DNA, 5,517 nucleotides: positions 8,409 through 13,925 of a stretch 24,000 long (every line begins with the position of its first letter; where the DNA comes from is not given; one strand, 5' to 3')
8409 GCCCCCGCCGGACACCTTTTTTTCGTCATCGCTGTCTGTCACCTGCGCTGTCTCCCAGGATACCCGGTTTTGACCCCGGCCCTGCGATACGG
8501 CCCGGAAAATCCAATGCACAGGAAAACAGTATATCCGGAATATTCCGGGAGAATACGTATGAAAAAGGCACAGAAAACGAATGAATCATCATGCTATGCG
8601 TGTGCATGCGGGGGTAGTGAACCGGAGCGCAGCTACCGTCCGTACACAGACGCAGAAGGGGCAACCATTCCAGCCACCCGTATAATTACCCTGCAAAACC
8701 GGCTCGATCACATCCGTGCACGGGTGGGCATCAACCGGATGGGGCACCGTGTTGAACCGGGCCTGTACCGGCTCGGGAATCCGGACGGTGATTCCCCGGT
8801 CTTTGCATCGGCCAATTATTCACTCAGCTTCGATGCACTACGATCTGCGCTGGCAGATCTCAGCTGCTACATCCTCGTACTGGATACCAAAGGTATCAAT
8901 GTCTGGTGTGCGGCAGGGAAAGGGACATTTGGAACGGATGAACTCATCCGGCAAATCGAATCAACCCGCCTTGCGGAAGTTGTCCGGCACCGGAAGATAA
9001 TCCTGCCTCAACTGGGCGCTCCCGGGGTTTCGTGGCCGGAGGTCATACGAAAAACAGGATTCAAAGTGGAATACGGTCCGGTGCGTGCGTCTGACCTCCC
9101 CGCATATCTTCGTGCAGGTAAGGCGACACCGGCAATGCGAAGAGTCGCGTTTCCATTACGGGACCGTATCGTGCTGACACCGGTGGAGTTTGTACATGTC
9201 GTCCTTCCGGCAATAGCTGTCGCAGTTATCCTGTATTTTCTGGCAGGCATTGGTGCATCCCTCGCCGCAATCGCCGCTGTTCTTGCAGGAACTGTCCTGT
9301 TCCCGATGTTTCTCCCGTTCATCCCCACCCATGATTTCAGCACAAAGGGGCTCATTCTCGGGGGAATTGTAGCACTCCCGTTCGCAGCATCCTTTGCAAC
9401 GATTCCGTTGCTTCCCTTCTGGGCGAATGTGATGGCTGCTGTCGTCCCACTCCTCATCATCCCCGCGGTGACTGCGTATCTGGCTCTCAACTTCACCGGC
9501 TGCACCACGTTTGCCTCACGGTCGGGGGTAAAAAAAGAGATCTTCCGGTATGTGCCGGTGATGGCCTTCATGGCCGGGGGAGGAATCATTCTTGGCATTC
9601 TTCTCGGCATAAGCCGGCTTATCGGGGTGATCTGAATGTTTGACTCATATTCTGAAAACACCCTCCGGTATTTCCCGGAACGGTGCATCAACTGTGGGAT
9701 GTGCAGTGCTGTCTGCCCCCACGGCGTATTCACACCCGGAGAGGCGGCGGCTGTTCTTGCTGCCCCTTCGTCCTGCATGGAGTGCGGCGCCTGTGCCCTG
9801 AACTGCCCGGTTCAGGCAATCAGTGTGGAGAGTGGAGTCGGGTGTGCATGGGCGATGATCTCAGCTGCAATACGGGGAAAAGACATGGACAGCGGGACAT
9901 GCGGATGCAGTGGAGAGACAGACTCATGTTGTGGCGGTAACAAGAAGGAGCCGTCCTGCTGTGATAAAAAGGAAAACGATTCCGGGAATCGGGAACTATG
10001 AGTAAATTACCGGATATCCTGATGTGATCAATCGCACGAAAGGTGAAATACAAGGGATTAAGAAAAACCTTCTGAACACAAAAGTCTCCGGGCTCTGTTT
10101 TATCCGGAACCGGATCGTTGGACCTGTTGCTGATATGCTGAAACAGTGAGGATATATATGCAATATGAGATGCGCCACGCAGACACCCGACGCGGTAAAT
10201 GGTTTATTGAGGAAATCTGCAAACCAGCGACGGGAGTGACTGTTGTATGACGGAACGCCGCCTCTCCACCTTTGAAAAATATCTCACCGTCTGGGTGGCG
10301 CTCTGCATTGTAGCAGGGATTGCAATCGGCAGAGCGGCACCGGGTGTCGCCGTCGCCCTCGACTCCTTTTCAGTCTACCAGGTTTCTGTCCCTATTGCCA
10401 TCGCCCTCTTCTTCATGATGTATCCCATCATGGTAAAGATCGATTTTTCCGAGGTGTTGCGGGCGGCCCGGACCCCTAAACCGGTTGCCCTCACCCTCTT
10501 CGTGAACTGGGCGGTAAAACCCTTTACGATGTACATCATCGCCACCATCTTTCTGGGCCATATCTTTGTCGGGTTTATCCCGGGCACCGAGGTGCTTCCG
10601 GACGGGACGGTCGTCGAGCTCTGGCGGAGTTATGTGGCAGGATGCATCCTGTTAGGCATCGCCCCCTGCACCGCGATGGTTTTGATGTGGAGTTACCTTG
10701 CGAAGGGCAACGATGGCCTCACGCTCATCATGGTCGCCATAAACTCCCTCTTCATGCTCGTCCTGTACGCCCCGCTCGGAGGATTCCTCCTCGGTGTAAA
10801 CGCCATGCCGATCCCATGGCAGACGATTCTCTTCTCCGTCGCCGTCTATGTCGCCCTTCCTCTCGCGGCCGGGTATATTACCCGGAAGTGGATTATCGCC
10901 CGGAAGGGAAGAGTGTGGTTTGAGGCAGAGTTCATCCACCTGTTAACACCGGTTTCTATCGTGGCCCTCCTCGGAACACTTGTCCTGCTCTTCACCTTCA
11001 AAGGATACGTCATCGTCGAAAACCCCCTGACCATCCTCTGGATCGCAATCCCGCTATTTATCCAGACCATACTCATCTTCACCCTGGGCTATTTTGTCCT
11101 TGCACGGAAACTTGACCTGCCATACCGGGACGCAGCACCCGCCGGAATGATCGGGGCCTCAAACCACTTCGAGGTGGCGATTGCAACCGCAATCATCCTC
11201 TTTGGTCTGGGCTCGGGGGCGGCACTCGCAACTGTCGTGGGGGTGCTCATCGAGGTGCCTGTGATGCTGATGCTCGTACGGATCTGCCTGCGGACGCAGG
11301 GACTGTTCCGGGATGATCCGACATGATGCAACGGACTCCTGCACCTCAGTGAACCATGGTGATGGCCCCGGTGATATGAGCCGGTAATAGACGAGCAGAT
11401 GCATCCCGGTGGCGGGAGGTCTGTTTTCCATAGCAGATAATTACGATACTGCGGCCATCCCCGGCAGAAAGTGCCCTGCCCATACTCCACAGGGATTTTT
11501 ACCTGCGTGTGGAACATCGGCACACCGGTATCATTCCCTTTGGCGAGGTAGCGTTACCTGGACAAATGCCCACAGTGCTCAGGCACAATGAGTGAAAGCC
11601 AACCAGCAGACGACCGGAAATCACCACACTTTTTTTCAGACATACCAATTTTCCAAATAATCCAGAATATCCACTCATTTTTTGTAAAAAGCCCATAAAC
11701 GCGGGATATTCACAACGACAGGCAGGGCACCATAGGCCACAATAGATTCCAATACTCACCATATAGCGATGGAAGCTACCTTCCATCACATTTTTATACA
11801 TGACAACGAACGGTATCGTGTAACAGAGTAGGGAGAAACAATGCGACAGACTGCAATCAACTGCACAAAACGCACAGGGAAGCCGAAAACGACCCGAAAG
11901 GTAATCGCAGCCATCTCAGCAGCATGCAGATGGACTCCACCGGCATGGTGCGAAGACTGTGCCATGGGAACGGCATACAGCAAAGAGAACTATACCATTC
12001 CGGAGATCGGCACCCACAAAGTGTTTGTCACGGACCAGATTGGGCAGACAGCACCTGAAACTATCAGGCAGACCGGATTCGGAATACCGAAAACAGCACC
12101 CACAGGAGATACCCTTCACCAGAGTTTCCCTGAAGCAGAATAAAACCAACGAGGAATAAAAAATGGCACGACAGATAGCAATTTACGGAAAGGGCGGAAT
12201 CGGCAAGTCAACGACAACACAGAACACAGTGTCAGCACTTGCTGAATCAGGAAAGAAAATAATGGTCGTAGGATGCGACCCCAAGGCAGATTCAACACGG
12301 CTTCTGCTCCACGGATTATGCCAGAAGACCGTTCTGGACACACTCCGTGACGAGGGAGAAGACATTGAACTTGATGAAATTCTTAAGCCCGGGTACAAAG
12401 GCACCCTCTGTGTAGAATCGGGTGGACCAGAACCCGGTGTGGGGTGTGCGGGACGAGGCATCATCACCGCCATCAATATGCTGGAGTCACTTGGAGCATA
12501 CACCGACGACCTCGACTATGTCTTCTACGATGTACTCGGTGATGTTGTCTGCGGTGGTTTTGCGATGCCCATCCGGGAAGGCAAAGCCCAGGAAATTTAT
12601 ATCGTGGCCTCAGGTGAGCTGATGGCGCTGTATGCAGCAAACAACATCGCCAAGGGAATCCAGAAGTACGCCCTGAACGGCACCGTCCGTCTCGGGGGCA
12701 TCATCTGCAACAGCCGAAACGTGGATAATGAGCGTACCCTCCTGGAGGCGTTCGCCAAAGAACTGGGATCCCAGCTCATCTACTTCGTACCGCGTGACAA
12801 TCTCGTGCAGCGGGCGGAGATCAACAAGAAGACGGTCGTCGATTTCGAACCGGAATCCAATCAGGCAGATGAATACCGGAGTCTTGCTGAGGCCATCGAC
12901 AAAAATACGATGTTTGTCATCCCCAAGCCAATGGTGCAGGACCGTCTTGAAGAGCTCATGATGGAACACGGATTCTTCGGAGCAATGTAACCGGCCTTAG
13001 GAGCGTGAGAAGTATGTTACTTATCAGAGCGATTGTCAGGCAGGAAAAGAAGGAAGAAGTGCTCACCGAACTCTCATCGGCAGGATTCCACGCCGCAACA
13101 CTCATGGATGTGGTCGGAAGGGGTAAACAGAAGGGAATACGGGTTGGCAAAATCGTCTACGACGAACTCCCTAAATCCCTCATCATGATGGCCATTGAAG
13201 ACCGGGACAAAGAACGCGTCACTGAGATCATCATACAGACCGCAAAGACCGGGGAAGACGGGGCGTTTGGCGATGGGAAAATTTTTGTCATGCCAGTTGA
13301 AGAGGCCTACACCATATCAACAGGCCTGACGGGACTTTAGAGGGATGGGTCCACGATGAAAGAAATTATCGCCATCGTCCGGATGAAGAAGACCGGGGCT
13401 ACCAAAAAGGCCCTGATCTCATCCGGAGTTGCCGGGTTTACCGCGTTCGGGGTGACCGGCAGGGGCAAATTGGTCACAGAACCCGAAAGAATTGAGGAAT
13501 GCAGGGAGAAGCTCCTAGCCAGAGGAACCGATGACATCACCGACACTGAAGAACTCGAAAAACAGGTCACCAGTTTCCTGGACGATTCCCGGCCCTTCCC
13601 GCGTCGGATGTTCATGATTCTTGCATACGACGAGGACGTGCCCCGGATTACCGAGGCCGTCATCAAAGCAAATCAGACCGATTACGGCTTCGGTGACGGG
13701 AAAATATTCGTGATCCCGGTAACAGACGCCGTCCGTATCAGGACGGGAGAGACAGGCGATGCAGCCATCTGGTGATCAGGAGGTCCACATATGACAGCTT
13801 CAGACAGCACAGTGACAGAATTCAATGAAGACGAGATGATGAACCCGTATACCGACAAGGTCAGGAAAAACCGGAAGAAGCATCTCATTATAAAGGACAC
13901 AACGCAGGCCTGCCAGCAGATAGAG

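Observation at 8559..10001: hgcA-hgcB mercury-methylation gene pair in a diazotrophic methanogen-type context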

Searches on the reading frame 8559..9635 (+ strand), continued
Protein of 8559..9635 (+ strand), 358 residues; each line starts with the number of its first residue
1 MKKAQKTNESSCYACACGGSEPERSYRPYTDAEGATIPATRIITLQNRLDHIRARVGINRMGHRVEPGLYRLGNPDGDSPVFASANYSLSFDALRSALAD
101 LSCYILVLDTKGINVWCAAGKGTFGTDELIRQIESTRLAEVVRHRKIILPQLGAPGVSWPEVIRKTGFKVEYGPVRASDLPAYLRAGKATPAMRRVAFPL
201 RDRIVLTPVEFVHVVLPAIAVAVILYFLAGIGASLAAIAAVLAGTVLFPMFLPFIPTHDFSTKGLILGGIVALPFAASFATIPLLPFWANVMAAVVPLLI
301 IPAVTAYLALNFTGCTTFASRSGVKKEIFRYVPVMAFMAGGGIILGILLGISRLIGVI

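Call 64: search_protein_families(library=pfam, proteins=[L082:11746-12051:+, L084:12112-12621:+], max_evalue=0.1)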
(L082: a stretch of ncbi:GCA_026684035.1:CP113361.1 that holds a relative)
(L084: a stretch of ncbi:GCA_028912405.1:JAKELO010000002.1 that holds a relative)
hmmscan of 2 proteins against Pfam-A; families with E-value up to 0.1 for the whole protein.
L082:11746-12051:+ (101 aa): 0 families

L084:12112-12621:+ (169 aa): 0 families

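Call 67: fold_search(model_id=the predicted structure, library=pdb)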
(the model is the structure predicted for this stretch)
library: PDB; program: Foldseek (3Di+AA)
matches with E <= 10: 293; with E <= 0.001: 6
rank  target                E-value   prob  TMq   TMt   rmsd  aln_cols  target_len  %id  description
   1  9a0b_A                1.0e-18  1.00  0.42  0.45  10.1       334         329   41  Structure determination of the HgcAB complex using metagenome sequence data, coevolution analysis, and ab initio struc (released 2020-06-12)
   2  4c1n_G                3.6e-06  1.00  0.31  0.25   2.4       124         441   31  Corrinoid protein reactivation complex with activator (released 2014-08-13)
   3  2ycl_A                3.6e-06  1.00  0.30  0.24   2.8       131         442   28  complete structure of the corrinoid,iron-sulfur protein including the N-terminal domain with a 4Fe-4S cluster (released 2011-06-08)
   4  2h9a_A                5.2e-06  1.00  0.29  0.27   2.7       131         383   30  Corrinoid Iron-Sulfur Protein (released 2006-09-26)
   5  4djd_C                5.6e-05  1.00  0.30  0.24   2.8       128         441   27  Crystal structure of folate-free corrinoid iron-sulfur protein (CFeSP) in complex with its methyltransferase (MeTr) (released 2012-03-14)
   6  9fzy_F                2.0e-04  1.00  0.30  0.25   2.6       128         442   20  Structure of carbon monoxide dehydrogenase/acetyl-CoA synthase (CODH/ACS) in complex with corrinoid iron-sulfur protei (released 2025-02-05)
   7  5fsh_B                4.1e-01  0.08  0.17  0.14  24.6       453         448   10  Crystal structure of Thermus thermophilus Csm6 (released 2016-01-27)
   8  1qwu                  8.1e-01  0.05  0.15  0.08  15.5       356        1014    8  Golgi alpha-mannosidase II D341N mutant complex with 5-F-guloside (released 2003-10-07)
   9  7of2_C                9.0e-01  0.21  0.19  0.17   9.8       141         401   17  Structure of a human mitochondrial ribosome large subunit assembly intermediate in complex with GTPBP6. (released 2021-06-02)
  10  6t1z                  1.0e+00  0.20  0.17  0.16   8.4       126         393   19  LmrP from L. lactis, in an outward-open conformation, bound to Hoechst 33342 (released 2020-07-29)
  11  9ddn_E                1.0e+00  0.05  0.12  0.16  25.9       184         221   15  E. coli TolAQR conformation II (released 2025-07-09)
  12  5cdq_S                1.1e+00  0.25  0.15  0.26   6.3        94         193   17  2.95A structure of Moxifloxacin with S.aureus DNA gyrase and DNA (released 2015-12-16)
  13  7uw9_g                1.2e+00  0.11  0.14  0.25  15.0       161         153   16  Citrus V-ATPase State 1, H in contact with subunit a (released 2022-07-06)
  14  1euc_A                1.2e+00  0.15  0.18  0.20  10.8       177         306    7  CRYSTAL STRUCTURE OF DEPHOSPHORYLATED PIG HEART, GTP-SPECIFIC SUCCINYL-COA SYNTHETASE (released 2000-07-27)
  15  5cdq_U                1.3e+00  0.18  0.13  0.22   6.7        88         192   20  2.95A structure of Moxifloxacin with S.aureus DNA gyrase and DNA (released 2015-12-16)
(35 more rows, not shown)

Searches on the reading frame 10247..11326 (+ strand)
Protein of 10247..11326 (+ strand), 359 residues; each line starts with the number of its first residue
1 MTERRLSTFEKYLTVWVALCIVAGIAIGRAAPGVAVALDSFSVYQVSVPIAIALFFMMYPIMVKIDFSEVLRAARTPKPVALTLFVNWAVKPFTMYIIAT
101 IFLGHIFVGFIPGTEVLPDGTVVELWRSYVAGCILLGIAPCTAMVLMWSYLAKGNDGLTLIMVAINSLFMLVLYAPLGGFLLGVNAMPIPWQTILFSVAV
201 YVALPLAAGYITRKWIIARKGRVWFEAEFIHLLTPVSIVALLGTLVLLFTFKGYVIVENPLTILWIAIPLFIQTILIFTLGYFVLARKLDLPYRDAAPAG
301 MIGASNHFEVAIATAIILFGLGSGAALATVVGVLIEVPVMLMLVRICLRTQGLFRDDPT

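Call 4: search_protein_families(library=pfam, proteins=[window:10247-11326:+], max_evalue=0.01)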
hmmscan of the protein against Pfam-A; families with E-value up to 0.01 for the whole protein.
window:10247-11326:+ (359 aa): 2 families
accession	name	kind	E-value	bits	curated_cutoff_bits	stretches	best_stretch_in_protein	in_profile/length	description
PF01758.21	SBF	-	3.2e-45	154.6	24.3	1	51-258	1-190/191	Sodium Bile acid symporter family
PF13593.11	SBF_like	-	2.7e-08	33.9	25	1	16-335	2-296/313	SBF-like CPA transporter family (DUF4137)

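Call 5: search_protein_families(library=ncbifam, proteins=[window:10247-11326:+], max_evalue=0.01)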
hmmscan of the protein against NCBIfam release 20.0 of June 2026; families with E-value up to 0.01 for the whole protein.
window:10247-11326:+ (359 aa): 2 families
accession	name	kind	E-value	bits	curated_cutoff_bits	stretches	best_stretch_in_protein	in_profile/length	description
TIGR00832.1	acr3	equivalog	1.9e-117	392.2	282.8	1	6-347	1-327/327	ACR3 family arsenite efflux transporter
TIGR00841.1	bass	subfamily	4.3e-07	29.5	326.3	2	45-102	34-91/321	bile acid:sodium symporter family transporter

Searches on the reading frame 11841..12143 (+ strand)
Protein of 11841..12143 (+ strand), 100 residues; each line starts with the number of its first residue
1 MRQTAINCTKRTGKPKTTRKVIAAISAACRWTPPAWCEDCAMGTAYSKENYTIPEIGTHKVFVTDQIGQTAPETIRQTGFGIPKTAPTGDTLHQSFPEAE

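Call 64: search_protein_families(library=pfam, proteins=[window:11841-12143:+], max_evalue=0.1)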
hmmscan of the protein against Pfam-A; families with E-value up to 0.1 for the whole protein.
window:11841-12143:+ (100 aa): 1 family
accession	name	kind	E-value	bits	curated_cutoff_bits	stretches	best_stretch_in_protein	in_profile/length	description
PF00775.27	Dioxygenase_C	-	0.06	13.2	27.3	1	45-95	61-111/182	Dioxygenase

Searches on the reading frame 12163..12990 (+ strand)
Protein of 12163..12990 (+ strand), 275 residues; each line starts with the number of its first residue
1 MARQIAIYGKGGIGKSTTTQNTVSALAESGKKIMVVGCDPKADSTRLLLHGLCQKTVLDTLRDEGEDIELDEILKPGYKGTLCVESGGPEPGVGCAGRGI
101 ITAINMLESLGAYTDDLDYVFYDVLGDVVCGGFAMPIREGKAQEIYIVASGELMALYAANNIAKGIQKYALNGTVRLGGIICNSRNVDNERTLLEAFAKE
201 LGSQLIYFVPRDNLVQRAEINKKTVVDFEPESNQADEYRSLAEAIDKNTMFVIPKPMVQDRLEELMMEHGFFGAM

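Call 6: search_protein_families(library=ncbifam, proteins=[window:12163-12990:+], max_evalue=0.00001)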
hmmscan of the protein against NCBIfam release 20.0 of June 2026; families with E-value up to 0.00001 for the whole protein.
window:12163-12990:+ (275 aa): 9 families
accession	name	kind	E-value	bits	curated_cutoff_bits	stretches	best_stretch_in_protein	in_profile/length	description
TIGR01287.1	nifH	equivalog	5.7e-137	455.5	394.35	1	3-271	1-270/275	nitrogenase iron protein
NF033200.1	F430_CfbC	exception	2.2e-117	391.1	402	1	3-266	1-259/260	Ni-sirohydrochlorin a,c-diamide reductive cyclase ATP-dependent reductase subunit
NF009702.0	PRK13231.1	equivalog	3.7e-102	341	427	1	2-267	2-260/264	nitrogenase reductase-like protein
NF009701.0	PRK13230.1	subfamily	4.7e-98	327.8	350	1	3-265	2-277/291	nitrogenase reductase-like protein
TIGR01281.1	DPOR_bchL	equivalog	4.5e-62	209.9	345.15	1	4-266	2-264/268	ferredoxin:protochlorophyllide reductase (ATP-dependent) iron-sulfur ATP-binding protein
TIGR02016.1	BchX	equivalog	9.2e-56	189.3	331.2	1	3-257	1-259/296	chlorophyllide a reductase iron protein subunit X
TIGR01969.1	minD_arch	subfamily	3.4e-14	52.6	201.75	1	141-248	130-233/251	cell division ATPase MinD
TIGR01968.1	minD_bact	equivalog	4.8e-09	35.9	212.9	1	8-247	8-238/261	septum site-determining protein MinD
TIGR03371.1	cellulose_yhjQ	equivalog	6.4e-09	35.7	157.85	0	190-243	185-239/246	cellulose biosynthesis protein BcsQ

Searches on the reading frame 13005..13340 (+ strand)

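Call 6: search_protein_families(library=ncbifam, proteins=[window:13005-13340:+], max_evalue=0.00001)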
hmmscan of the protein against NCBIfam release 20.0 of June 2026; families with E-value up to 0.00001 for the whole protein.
window:13005-13340:+ (111 aa): 2 families
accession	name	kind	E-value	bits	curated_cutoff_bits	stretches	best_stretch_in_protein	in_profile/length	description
NF007946.0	PRK10665.1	equivalog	2.5e-12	47.6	181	1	4-108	1-106/112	P-II family nitrogen regulator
NF008111.0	PRK10858.1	equivalog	1.3e-10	41.7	202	1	6-107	3-105/112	nitrogen regulatory protein P-II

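Call 12: search_protein_families(library=pfam, proteins=[window:13005-13340:+], max_evalue=0.001)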
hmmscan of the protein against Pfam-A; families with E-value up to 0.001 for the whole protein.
window:13005-13340:+ (111 aa): 1 family
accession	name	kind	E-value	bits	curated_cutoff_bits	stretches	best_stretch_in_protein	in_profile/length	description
PF00543.27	P-II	-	4e-23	82.1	25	1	4-107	1-101/102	Nitrogen regulatory protein P-II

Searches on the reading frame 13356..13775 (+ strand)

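Call 6: search_protein_families(library=ncbifam, proteins=[window:13356-13775:+], max_evalue=0.00001)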
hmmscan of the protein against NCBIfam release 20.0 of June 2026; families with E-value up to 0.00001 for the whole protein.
window:13356-13775:+ (139 aa): 2 families
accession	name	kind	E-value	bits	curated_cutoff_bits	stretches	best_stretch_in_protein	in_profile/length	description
NF008111.0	PRK10858.1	equivalog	3e-10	40.5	202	1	82-138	57-112/112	nitrogen regulatory protein P-II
NF007946.0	PRK10665.1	equivalog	2.1e-09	38.2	181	1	86-138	61-112/112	P-II family nitrogen regulator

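Call 12: search_protein_families(library=pfam, proteins=[window:13356-13775:+], max_evalue=0.001)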
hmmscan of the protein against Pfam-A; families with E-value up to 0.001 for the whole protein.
window:13356-13775:+ (139 aa): 1 family
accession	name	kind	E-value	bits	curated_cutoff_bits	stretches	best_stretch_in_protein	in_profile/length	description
PF00543.27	P-II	-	3.9e-20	72.5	25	1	1-132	1-102/102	Nitrogen regulatory protein P-II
